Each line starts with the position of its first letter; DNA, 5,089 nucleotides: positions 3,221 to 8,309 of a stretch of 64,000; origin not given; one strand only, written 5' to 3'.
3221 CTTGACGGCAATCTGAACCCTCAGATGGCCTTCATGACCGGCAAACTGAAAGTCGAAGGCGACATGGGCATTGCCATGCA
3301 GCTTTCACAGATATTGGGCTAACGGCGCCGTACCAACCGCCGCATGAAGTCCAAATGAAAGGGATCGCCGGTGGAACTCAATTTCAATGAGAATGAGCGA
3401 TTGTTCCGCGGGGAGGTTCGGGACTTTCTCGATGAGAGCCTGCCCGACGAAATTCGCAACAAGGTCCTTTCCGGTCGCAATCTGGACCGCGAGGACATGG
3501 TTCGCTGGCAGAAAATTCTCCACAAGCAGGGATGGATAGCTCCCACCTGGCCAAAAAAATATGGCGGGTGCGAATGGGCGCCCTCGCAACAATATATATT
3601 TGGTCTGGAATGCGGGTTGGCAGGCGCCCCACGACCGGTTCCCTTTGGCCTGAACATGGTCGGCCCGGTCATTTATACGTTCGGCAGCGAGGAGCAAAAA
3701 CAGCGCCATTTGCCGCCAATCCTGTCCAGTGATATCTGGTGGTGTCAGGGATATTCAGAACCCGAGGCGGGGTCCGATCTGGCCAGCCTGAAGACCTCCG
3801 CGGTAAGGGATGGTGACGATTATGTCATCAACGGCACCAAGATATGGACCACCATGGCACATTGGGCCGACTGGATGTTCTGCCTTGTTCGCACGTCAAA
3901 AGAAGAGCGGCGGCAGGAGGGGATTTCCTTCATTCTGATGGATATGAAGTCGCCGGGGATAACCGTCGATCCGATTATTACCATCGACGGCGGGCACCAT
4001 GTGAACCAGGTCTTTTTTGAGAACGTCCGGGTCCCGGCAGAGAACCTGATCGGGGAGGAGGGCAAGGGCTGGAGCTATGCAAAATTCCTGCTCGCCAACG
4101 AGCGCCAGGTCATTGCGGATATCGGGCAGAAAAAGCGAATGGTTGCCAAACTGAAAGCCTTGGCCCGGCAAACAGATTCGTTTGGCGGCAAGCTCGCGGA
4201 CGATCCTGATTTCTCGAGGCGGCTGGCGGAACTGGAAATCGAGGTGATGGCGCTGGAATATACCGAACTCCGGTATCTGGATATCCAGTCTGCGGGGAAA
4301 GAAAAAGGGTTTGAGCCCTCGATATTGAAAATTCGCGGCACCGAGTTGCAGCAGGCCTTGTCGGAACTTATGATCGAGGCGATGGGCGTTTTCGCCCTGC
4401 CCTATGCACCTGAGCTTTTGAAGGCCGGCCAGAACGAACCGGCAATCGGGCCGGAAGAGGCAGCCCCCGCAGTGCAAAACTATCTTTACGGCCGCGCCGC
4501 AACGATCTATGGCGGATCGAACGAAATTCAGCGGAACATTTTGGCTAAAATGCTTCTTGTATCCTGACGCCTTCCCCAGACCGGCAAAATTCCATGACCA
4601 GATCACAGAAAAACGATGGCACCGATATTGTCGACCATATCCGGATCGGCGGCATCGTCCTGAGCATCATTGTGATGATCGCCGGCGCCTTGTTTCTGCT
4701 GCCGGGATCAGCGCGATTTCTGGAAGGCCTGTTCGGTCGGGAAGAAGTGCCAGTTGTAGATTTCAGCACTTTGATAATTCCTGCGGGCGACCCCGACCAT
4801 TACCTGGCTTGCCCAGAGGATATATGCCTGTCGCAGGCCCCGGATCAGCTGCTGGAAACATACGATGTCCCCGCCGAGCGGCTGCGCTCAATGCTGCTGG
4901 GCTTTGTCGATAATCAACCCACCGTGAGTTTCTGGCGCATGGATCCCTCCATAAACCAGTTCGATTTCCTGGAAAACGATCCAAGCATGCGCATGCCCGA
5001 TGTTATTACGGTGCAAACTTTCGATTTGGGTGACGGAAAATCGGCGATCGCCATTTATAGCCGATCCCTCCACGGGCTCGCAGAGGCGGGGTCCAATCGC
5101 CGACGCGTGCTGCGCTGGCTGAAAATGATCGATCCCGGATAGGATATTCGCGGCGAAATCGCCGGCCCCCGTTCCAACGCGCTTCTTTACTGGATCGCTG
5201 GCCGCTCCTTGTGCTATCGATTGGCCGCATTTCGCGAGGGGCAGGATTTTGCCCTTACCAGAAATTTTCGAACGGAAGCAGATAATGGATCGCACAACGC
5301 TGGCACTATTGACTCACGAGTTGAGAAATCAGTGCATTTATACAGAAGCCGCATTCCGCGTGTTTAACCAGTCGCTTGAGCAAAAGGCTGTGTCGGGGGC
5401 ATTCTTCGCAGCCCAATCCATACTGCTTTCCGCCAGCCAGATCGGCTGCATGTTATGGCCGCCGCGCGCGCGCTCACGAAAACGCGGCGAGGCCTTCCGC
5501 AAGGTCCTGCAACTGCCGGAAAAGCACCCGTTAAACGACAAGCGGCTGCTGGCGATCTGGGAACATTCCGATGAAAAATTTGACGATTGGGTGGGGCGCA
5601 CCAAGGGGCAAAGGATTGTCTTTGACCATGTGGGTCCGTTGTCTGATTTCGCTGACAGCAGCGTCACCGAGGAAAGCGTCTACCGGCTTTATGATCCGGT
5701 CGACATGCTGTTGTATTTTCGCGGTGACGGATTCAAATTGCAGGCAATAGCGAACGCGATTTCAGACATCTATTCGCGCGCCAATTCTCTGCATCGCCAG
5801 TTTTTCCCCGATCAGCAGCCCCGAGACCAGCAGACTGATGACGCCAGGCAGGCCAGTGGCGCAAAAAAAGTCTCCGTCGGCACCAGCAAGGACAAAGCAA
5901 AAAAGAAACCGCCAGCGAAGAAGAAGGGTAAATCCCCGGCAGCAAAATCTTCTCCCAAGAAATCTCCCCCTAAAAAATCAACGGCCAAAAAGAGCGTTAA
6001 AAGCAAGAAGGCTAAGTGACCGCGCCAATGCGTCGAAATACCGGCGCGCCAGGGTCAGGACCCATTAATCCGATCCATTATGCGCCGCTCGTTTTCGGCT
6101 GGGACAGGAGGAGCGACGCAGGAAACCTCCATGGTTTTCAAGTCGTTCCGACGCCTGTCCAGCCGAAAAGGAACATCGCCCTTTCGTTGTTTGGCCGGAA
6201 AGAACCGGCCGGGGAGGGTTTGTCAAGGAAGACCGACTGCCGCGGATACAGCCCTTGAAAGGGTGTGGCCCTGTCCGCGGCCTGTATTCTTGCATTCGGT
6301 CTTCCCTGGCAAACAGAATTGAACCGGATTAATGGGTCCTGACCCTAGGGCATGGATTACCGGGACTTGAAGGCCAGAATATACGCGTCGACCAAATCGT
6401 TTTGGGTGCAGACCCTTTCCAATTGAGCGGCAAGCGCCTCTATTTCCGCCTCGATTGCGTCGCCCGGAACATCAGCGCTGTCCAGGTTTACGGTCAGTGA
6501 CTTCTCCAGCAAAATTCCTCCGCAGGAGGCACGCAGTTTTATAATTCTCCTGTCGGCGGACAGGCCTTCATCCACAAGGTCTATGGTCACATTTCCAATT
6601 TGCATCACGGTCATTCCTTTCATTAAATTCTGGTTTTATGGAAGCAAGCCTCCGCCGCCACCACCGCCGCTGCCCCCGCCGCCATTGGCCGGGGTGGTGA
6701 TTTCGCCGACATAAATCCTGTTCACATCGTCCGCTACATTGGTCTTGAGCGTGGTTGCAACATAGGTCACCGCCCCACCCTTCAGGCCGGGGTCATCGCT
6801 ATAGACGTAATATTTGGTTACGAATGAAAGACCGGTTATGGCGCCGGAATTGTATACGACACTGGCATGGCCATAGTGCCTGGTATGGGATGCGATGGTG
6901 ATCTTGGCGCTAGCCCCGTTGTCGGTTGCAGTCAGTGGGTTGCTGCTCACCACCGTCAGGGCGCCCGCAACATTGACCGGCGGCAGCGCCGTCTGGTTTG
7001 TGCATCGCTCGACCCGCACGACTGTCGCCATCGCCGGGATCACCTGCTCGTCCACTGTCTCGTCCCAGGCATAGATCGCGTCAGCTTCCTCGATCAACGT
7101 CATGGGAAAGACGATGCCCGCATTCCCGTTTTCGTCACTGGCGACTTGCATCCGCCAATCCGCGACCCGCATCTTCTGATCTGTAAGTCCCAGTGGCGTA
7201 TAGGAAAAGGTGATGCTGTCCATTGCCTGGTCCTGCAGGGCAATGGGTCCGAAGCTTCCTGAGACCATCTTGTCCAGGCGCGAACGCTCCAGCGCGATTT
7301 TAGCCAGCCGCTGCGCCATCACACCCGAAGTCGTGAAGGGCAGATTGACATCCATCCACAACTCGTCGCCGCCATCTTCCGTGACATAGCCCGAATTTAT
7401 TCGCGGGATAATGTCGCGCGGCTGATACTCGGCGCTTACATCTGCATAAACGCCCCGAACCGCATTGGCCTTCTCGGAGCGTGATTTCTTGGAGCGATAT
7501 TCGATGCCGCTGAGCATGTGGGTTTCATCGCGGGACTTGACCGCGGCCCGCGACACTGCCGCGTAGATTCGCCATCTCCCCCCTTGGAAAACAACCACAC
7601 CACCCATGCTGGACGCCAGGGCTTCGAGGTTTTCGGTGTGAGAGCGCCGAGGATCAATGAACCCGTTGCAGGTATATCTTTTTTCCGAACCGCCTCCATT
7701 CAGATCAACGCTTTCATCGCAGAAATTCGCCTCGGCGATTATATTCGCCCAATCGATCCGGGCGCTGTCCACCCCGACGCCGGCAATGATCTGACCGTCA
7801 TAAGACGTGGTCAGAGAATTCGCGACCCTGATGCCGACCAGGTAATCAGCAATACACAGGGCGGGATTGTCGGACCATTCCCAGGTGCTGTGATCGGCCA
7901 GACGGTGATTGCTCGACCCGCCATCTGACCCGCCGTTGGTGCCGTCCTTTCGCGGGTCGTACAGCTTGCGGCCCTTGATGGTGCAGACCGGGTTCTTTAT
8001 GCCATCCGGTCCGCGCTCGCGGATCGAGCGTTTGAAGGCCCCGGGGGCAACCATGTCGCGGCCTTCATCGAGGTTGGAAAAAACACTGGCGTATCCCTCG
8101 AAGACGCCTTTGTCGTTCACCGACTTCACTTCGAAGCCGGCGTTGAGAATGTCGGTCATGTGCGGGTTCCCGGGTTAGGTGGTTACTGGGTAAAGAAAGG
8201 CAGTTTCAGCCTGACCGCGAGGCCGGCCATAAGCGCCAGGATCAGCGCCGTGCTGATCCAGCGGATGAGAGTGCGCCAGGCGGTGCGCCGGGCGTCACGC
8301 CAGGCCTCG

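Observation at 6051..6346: Element A: ~296-bp multi-helix element closed by a perfect 22-bp inverted repeat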

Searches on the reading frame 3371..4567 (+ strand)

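Call 31: search_protein_families(library=pfam, proteins=[window:3371-4567:+], max_evalue=0.01)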
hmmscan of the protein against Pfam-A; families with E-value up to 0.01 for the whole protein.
window:3371-4567:+ (398 aa): 3 families
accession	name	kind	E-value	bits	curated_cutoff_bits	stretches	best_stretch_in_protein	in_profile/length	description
PF02770.24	Acyl-CoA_dh_M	-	1.6e-21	76.7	33.3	1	125-219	1-97/97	Acyl-CoA dehydrogenase, middle domain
PF00441.29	Acyl-CoA_dh_1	-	1.9e-20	74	22.4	1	231-395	1-149/150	Acyl-CoA dehydrogenase, C-terminal domain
PF02771.21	Acyl-CoA_dh_N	-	1.6e-16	61.1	22.9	1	7-120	2-112/113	Acyl-CoA dehydrogenase, N-terminal domain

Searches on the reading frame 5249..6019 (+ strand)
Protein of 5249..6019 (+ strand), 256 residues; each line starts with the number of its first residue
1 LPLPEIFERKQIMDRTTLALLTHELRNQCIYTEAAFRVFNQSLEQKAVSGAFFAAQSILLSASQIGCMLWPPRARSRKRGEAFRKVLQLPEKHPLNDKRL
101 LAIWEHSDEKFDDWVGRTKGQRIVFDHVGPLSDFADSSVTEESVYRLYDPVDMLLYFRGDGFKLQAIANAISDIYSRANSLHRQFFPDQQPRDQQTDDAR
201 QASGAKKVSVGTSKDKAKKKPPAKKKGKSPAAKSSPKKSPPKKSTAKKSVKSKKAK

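Call 31: search_protein_families(library=pfam, proteins=[window:5249-6019:+], max_evalue=0.01)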
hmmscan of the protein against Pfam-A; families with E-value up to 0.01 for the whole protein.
window:5249-6019:+ (256 aa): 1 family
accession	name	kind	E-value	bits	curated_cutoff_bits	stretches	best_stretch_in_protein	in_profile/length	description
PF04386.18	SspB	-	0.0042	17.6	27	1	156-228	77-148/156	Stringent starvation protein B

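Call 33: find_encoding_contigs(protein=window:5249-6019:+, flank=3000, max_places=10)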
Protein window:5249-6019:+ (256 aa): no gene with exactly this product is on record in the collection.

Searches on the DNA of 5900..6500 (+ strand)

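Call 6: search_rna_families(source=window, start=5900, end=6500, threshold=evalue, max_evalue=10)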
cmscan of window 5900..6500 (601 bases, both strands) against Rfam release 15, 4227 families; matches with E-value up to 10: 6.
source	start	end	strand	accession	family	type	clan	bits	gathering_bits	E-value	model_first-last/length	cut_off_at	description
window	6082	6179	-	RF03952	mir-3718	Gene; miRNA;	-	18.4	78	0.4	1-92/92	no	mir-3718 microRNA precursor family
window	6090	6172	+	RF03516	MIR5229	Gene; miRNA;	-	17.5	80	1.2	1-87/87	no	MIR5229 microRNA precursor family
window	6204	6329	+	RF00690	MIR408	Gene; miRNA;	-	17.1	64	0.22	1-126/126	no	MIR408 microRNA precursor family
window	6105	6157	-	RF03582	mir-m22-1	Gene; miRNA;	-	16.7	80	6.4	1-67/67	no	mir-m22-1 microRNA precursor family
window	6238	6284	+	RF03994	mir-7558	Gene; miRNA;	-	14.9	80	8.2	1-51/51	no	mir-7558 microRNA precursor family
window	6094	6167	-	RF04107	mir-5391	Gene; miRNA;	-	14.7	99.3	5.1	1-68/68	no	mir-5391 microRNA precursor family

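Call 21: search_dna_similar(query=window:6030-6370:+, collection=plasmids, mode=distant, max_evalue=0.01, max_rows=40)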
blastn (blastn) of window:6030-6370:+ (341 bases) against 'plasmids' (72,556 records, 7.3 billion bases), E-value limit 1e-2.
Records with a match: 1; places in all: 1; records where one place covers at least 80% of the query: 0.
Best place of each record, by identity: 95-99% 1.
By first word of the organism name: Paracoccus 1.
By predicted mobility (MOB-suite, as given by PLSDB): mobilizable 1.
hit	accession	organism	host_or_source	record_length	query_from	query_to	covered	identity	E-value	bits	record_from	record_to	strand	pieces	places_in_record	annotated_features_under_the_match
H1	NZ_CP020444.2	Paracoccus yeei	Homo sapiens,Urine suprapubic aspirate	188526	298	326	9%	96.6%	7e-3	49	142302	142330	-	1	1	none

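Call 22: get_annotated_region(hit=H1, flank=3000)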
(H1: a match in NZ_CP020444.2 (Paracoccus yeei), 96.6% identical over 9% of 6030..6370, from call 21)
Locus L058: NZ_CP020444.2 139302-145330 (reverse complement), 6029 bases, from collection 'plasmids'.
description: Paracoccus yeei strain FDAARGOS_252 plasmid unnamed4, complete sequence
organism: Paracoccus yeei (NCBI taxid 147645)
taxonomy: Bacteria; Pseudomonadota; Alphaproteobacteria; Rhodobacterales; Paracoccaceae; Paracoccus; Paracoccus yeei
host: -; source: Homo sapiens,Urine suprapubic aspirate; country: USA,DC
typing (MOB-suite, as given by PLSDB): mobilizable; replicon rep_cluster_231; relaxase MOBP
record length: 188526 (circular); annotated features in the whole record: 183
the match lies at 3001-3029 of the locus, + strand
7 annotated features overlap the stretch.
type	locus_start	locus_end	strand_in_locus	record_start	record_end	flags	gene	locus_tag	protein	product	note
CDS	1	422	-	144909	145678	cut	-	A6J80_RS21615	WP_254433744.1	IS5 family transposase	-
CDS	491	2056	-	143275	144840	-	-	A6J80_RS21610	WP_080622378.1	IS66 family transposase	-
CDS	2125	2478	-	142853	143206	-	tnpB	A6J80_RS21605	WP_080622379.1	IS66 family insertion sequence element accessory protein TnpB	-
CDS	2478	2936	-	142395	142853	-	-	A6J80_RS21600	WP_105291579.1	transposase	GO:0006313 - DNA transposition [Evidence IEA]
CDS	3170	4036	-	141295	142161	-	-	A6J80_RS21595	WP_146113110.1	transporter substrate-binding domain-containing protein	-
CDS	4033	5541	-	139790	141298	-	-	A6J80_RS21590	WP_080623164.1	tripartite tricarboxylate transporter permease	-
CDS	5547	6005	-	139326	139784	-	-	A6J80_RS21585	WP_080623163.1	tripartite tricarboxylate transporter TctB family protein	-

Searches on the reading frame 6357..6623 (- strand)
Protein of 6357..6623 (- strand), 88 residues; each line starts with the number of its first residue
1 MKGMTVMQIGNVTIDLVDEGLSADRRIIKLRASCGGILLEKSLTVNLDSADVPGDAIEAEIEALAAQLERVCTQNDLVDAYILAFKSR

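Call 31: search_protein_families(library=pfam, proteins=[window:6357-6623:-], max_evalue=0.01)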
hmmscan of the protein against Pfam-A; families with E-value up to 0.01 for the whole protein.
window:6357-6623:- (88 aa): 0 families

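Call 32: find_encoding_contigs(protein=window:6357-6623:-, flank=3000, max_places=10)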
Protein window:6357-6623:- (88 aa): no gene with exactly this product is on record in the collection.
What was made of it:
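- Tried and rejected: The exact flanking proteins are not on record (calls 32, 33).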

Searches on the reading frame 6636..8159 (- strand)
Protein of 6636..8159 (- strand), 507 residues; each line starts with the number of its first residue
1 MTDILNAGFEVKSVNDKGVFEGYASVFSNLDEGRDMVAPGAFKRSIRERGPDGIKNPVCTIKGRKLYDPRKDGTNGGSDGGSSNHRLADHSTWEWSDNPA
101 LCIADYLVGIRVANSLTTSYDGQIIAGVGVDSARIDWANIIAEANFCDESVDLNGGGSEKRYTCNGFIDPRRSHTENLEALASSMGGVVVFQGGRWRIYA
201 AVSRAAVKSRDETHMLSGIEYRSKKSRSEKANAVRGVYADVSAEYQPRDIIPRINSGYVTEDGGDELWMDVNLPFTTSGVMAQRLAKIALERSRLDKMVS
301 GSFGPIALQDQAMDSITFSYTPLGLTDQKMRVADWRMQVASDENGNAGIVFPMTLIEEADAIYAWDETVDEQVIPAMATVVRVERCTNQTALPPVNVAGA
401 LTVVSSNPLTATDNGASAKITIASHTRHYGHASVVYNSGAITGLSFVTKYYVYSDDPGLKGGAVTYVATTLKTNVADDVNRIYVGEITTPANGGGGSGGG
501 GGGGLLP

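Call 31: search_protein_families(library=pfam, proteins=[window:6636-8159:-], max_evalue=0.01)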
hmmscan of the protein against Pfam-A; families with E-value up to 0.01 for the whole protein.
window:6636-8159:- (507 aa): 2 families
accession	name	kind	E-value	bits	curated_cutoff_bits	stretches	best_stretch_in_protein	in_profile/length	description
PF13550.12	Phage-tail_3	-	2.4e-06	28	23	1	175-331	7-158/164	Putative phage tail protein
PF04586.22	Peptidase_S78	-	0.0002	22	21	1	10-48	4-48/165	Caudovirus prohead serine protease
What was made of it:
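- Checked: It is next to a phage-like (GTA-like) remnant, with a portal gene at 8503-9774 and a protease/tail fusion at 6636-8159 (call 31).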

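Call 55: find_related_loci(query=window:6636-8159:-, collection=genome_contigs, flank=4000)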
Query window:6636-8159:- (507 aa) in genome_contigs; peptide patterns used: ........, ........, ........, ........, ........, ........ (x = any residue, [..] = any of these).
38 stretches matched a pattern; 2 encode a relative of the query (tblastn E <= 1e-3); 2 distinct loci.
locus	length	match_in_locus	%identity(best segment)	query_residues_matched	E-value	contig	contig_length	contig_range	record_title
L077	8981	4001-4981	29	41-372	1e-27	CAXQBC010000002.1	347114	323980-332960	MAG: Alteriqipengyuania sp. isolate 02um_C4D0804_8.8 genome assembly, contig: k127_1007546, whole genome shotgun sequenc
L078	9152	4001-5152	34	53-379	4e-30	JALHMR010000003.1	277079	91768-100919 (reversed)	MAG: Rhodospirillaceae bacterium isolate Bin_39_2_2 c_000000000239, whole genome shotgun sequence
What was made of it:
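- Tried and rejected: Relatives of the neighbouring 507-aa protein are only 29-34% identical (call 55).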
